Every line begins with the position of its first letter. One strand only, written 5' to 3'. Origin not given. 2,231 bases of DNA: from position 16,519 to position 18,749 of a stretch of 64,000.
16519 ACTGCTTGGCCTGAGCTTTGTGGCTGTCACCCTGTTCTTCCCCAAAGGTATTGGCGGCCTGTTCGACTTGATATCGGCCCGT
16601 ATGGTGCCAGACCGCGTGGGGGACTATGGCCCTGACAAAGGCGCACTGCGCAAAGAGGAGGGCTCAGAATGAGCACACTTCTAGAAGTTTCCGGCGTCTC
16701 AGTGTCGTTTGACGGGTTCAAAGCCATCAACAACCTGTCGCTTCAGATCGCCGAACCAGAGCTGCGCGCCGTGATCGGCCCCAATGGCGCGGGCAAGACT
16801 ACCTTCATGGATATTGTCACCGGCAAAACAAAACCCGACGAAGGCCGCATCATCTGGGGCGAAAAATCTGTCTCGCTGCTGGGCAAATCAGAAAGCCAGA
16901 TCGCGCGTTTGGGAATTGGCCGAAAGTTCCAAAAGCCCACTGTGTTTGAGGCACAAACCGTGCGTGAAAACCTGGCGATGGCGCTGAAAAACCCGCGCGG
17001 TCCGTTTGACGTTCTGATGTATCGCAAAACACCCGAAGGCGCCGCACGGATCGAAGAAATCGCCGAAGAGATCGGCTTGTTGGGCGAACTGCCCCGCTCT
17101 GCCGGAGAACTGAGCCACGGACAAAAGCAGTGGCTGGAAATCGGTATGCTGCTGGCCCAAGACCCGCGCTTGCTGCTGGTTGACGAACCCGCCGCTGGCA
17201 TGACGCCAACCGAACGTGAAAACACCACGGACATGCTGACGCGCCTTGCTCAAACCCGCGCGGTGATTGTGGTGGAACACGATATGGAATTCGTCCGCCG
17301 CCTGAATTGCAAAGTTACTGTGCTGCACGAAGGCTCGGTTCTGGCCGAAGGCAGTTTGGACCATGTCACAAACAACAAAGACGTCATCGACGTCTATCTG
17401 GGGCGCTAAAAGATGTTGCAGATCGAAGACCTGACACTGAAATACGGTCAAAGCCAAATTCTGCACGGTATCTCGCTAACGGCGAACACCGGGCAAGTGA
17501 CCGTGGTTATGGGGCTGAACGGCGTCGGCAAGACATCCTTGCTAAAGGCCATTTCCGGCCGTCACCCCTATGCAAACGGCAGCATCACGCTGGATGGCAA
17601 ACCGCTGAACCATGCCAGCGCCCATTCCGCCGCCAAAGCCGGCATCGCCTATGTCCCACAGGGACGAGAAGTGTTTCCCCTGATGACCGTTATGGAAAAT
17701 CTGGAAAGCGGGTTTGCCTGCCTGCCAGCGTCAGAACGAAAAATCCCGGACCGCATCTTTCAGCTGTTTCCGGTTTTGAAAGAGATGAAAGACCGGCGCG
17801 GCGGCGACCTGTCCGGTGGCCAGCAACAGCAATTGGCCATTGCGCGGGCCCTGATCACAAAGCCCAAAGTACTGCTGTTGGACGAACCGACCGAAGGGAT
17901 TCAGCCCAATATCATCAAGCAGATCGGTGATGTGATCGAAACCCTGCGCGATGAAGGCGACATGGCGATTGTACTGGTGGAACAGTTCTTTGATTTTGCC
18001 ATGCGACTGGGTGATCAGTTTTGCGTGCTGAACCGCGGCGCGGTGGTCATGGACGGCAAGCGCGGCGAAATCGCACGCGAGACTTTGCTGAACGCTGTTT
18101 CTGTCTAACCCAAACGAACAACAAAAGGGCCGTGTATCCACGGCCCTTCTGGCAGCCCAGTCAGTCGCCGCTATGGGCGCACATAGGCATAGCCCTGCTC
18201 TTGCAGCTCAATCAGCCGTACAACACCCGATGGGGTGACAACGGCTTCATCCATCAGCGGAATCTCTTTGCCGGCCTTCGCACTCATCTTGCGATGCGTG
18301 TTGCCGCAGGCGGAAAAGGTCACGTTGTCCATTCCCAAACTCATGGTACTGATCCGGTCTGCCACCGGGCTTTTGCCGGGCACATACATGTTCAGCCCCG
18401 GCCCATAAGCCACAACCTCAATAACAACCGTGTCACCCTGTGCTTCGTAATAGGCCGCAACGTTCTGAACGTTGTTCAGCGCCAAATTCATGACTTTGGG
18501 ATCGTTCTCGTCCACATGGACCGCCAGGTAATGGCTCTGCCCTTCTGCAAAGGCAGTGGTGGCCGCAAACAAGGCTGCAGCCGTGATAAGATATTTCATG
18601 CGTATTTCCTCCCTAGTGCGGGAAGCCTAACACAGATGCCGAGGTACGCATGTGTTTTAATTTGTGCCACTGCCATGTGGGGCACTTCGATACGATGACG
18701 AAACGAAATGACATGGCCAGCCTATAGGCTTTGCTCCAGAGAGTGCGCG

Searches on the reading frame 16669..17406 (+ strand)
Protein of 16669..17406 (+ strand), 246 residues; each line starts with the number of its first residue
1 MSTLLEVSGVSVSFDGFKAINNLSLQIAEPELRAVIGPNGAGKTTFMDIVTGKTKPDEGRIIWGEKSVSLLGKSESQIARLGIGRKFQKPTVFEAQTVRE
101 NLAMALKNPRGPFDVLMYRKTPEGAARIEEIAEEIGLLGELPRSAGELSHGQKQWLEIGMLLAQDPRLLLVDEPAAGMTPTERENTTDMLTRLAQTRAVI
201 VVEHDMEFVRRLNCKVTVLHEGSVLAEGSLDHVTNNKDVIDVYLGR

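Call 50: search_protein_families(library=pfam, proteins=[window:16669-17406:+], max_evalue=0.001)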
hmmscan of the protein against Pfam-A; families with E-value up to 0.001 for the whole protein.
window:16669-17406:+ (246 aa): 6 families
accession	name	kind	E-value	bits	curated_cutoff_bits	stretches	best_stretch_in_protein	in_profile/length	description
PF00005.33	ABC_tran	-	4.7e-28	98.9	25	1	21-175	2-136/137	ABC transporter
PF13304.12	AAA_21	-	1.2e-08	35.8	27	0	34-50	3-19/304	AAA domain, putative AbiEii toxin, Type IV TA system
PF02463.25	SMC_N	-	7.4e-08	32.5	40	1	13-219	6-212/220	RecF/RecN/SMC N terminal domain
PF12399.14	BCA_ABC_TP_C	-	1.9e-05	24.6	25.5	1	224-246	2-24/27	Branched-chain amino acid ATP-binding cassette transporter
PF13604.12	AAA_30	-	0.00068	19.9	27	0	31-201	19-120/191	AAA domain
PF13476.12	AAA_23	-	0.00087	20.4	27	0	12-50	2-39/201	AAA domain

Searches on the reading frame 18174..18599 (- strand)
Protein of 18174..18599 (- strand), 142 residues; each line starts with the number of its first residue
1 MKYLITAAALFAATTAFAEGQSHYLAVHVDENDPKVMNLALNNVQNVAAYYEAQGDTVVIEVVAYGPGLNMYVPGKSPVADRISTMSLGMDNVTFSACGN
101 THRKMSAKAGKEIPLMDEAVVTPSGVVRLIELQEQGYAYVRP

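Call 50: search_protein_families(library=pfam, proteins=[window:18174-18599:-], max_evalue=0.001)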
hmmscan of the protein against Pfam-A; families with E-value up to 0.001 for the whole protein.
window:18174-18599:- (142 aa): 1 family
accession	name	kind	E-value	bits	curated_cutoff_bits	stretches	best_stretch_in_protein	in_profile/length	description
PF02635.20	DsrE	-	0.00023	21.8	22.7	1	60-141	34-115/116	DsrE/DsrF-like family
